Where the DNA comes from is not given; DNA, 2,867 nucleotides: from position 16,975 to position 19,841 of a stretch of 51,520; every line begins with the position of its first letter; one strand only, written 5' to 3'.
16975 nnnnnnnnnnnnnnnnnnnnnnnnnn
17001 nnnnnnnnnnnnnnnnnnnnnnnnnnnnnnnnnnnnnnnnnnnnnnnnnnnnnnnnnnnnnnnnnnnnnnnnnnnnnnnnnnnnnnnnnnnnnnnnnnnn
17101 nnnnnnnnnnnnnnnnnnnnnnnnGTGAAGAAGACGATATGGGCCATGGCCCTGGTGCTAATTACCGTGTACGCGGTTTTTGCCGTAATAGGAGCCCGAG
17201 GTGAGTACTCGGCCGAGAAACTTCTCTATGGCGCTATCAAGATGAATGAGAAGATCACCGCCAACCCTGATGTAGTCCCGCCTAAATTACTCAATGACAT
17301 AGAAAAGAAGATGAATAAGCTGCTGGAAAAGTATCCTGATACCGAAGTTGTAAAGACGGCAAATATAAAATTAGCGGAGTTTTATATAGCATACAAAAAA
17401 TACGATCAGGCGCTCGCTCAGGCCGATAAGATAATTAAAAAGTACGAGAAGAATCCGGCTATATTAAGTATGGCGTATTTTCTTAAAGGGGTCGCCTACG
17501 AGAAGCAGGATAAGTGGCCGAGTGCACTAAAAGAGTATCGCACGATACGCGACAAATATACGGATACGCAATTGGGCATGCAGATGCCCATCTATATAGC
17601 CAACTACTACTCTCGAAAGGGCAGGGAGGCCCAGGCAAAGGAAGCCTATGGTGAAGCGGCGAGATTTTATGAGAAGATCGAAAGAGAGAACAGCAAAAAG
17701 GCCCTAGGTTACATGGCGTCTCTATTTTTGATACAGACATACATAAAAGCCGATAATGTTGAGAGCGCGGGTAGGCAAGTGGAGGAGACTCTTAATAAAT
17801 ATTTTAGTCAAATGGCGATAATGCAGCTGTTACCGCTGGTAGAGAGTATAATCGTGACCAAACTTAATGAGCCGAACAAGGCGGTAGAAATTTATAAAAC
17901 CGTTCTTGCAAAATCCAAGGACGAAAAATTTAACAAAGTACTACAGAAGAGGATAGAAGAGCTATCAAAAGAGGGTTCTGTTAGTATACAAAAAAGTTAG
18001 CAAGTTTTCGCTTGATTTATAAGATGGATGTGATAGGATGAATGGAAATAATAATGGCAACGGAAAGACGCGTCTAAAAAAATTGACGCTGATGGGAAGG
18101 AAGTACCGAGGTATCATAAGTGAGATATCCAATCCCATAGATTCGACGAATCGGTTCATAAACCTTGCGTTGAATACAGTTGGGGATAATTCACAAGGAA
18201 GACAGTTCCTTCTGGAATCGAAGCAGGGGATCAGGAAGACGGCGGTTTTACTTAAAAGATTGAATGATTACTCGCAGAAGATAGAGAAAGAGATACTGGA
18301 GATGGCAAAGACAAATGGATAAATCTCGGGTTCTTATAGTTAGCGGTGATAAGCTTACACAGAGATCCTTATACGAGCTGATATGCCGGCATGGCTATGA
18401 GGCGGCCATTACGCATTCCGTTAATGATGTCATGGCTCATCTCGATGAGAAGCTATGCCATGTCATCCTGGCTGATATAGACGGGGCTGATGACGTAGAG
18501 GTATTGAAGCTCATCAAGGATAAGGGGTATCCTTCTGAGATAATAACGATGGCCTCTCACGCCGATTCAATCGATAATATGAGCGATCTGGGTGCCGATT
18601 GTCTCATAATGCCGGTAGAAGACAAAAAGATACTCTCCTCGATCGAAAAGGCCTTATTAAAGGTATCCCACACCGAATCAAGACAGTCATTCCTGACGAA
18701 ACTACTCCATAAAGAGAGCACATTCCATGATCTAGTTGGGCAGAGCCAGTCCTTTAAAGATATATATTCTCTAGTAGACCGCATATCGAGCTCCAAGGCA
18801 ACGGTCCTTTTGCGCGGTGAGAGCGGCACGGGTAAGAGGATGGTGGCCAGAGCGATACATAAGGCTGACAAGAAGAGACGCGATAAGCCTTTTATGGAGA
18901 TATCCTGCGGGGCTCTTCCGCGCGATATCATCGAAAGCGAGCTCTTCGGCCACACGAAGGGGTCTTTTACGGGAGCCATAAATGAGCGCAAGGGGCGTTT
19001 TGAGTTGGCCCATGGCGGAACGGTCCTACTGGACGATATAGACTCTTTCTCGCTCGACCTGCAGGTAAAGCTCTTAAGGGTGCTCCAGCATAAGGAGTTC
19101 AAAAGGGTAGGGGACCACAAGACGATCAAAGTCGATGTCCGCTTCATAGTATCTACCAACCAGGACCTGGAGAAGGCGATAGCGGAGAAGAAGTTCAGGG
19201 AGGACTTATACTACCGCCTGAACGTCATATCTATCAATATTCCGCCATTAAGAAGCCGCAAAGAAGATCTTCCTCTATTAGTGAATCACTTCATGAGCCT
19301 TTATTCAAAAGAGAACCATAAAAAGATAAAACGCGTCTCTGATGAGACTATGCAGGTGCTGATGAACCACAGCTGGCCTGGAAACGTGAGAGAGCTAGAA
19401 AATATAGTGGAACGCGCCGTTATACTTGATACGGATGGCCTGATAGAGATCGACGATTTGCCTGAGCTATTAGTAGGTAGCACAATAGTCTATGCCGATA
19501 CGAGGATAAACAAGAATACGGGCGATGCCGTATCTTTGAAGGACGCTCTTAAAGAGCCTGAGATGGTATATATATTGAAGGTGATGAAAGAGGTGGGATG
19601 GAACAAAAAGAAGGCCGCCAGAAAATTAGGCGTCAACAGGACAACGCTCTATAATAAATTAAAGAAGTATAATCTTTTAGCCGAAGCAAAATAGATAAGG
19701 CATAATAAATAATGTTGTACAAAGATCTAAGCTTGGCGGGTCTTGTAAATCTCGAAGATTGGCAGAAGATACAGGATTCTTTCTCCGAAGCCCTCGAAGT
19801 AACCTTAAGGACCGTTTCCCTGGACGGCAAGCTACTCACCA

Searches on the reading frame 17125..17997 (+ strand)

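Call 30: search_protein_families(library=pfam, proteins=[window:17125-17997:+], max_evalue=0.001)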
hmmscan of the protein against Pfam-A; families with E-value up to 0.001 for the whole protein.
window:17125-17997:+ (291 aa): 10 families
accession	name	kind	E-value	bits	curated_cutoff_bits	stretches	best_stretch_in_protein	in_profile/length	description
PF14559.12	TPR_19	-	2.7e-08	34.4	25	0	65-114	16-62/68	Tetratricopeptide repeat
PF09976.15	TPR_21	-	6.4e-07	29.7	25.5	1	60-144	96-175/193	Tetratricopeptide repeat-like domain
PF13428.12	TPR_14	-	1e-06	29.2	23.5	0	81-114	5-38/44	Tetratricopeptide repeat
PF07719.23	TPR_2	-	2.8e-06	27.5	27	0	117-140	3-26/34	Tetratricopeptide repeat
PF13424.12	TPR_12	-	7.1e-06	26.6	30.1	0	79-140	5-70/77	Tetratricopeptide repeat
PF13174.12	TPR_6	-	8.7e-06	26.5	26.3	0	117-147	2-32/33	Tetratricopeptide repeat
PF13432.12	TPR_16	-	0.00013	22.8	32.7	0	92-143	12-59/65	Tetratricopeptide repeat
PF13176.12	TPR_7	-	0.00033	21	27.9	0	245-268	10-33/36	Tetratricopeptide repeat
PF13525.12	YfiO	-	0.00046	20.5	25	1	60-144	25-103/203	Outer membrane lipoprotein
PF25063.1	ARM_TT21_C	-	0.0007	20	35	1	61-140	79-154/209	Tetratricopeptide repeat protein 21 C-terminal ARM domain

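Call 77: search_protein_families(library=ncbifam, proteins=[window:17125-17997:+], max_evalue=0.001)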
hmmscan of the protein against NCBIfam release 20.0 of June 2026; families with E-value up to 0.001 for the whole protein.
window:17125-17997:+ (291 aa): 4 families
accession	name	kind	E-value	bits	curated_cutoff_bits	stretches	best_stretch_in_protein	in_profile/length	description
TIGR02795.1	tol_pal_ybgF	equivalog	1.4e-09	38.6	90.1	1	60-149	22-110/119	tol-pal system protein YbgF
TIGR03302.1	OM_YfiO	subfamily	7.6e-08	32.1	81.4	1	61-134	54-121/239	outer membrane protein assembly factor BamD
NF052312.1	T9SS_PorW_SprE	equivalog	0.00022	20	250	1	64-182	128-246/716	type IX secretion system periplasmic lipoprotein PorW/SprE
NF040959.1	MamA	equivalog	0.00045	19.7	200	0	72-137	101-161/204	magnetosome protein MamA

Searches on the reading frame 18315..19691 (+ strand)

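Call 77: search_protein_families(library=ncbifam, proteins=[window:18315-19691:+], max_evalue=0.001)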
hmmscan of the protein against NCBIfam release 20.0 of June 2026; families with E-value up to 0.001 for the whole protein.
window:18315-19691:+ (459 aa): 32 families (the best 25 are shown)
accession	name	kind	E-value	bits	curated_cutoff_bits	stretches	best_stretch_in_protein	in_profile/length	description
NF008469.0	PRK11361.1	equivalog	6.8e-110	367.9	714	1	4-454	5-456/461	acetoacetate metabolism transcriptional regulator AtoC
NF041552.1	TF_PrdR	equivalog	1.2e-108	364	795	1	108-453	235-577/577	sigma-54 dependent transcriptional regulator PrdR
TIGR01817.1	nifA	equivalog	5.6e-108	362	528.85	1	130-454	188-529/534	nif-specific transcriptional activator NifA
TIGR01818.1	ntrC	equivalog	7.6e-104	348.1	558.6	1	6-451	1-462/463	nitrogen regulation protein NR(I)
TIGR02915.1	PEP_resp_reg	equivalog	3.7e-99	332.6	502.6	1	91-454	93-444/445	PEP-CTERM-box response regulator transcription factor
NF007689.0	PRK10365.1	equivalog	2.2e-97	326.6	760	1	3-450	5-440/441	sigma-54-dependent response regulator transcription factor ZraR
NF041946.1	LuxO_transreg_Vib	equivalog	4.4e-96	322.5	800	1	29-453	22-461/463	quorum-sensing sigma-54 dependent transcriptional regulator LuxO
NF038308.1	RNA_repair_RtcR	equivalog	1.5e-95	321.1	650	1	91-453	131-517/530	RNA repair transcriptional activator RtcR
NF008176.1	PRK10923.1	equivalog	5.6e-91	305.5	620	1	1-452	1-466/469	nitrogen regulation protein NR(I)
NF003451.0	PRK05022.1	equivalog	1.2e-89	301.4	476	1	122-453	173-509/512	nitric oxide reductase transcriptional regulator NorR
NF041906.1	V4R_TF_MobR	exception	1.2e-89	301.2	999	1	133-452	227-544/544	phenol degradation transcriptional regulator MobR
NF050807.1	TransRegFlbDCaul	equivalog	1.1e-88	298.1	750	1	138-453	118-439/454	sigma-54-dependent transcriptional regulator FlbD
NF011958.0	PRK15429.1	equivalog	1.9e-88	297.8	830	1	127-454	368-686/692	formate hydrogenlyase transcriptional activator FlhA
NF051870.1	NAssimRespRegNtrX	equivalog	1.2e-84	284.8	600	1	5-451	3-449/452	nitrogen assimilation response regulator NtrX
NF011695.0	PRK15115.1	equivalog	2.2e-84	283.8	763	1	5-456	8-440/445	two-component system response regulator GlrR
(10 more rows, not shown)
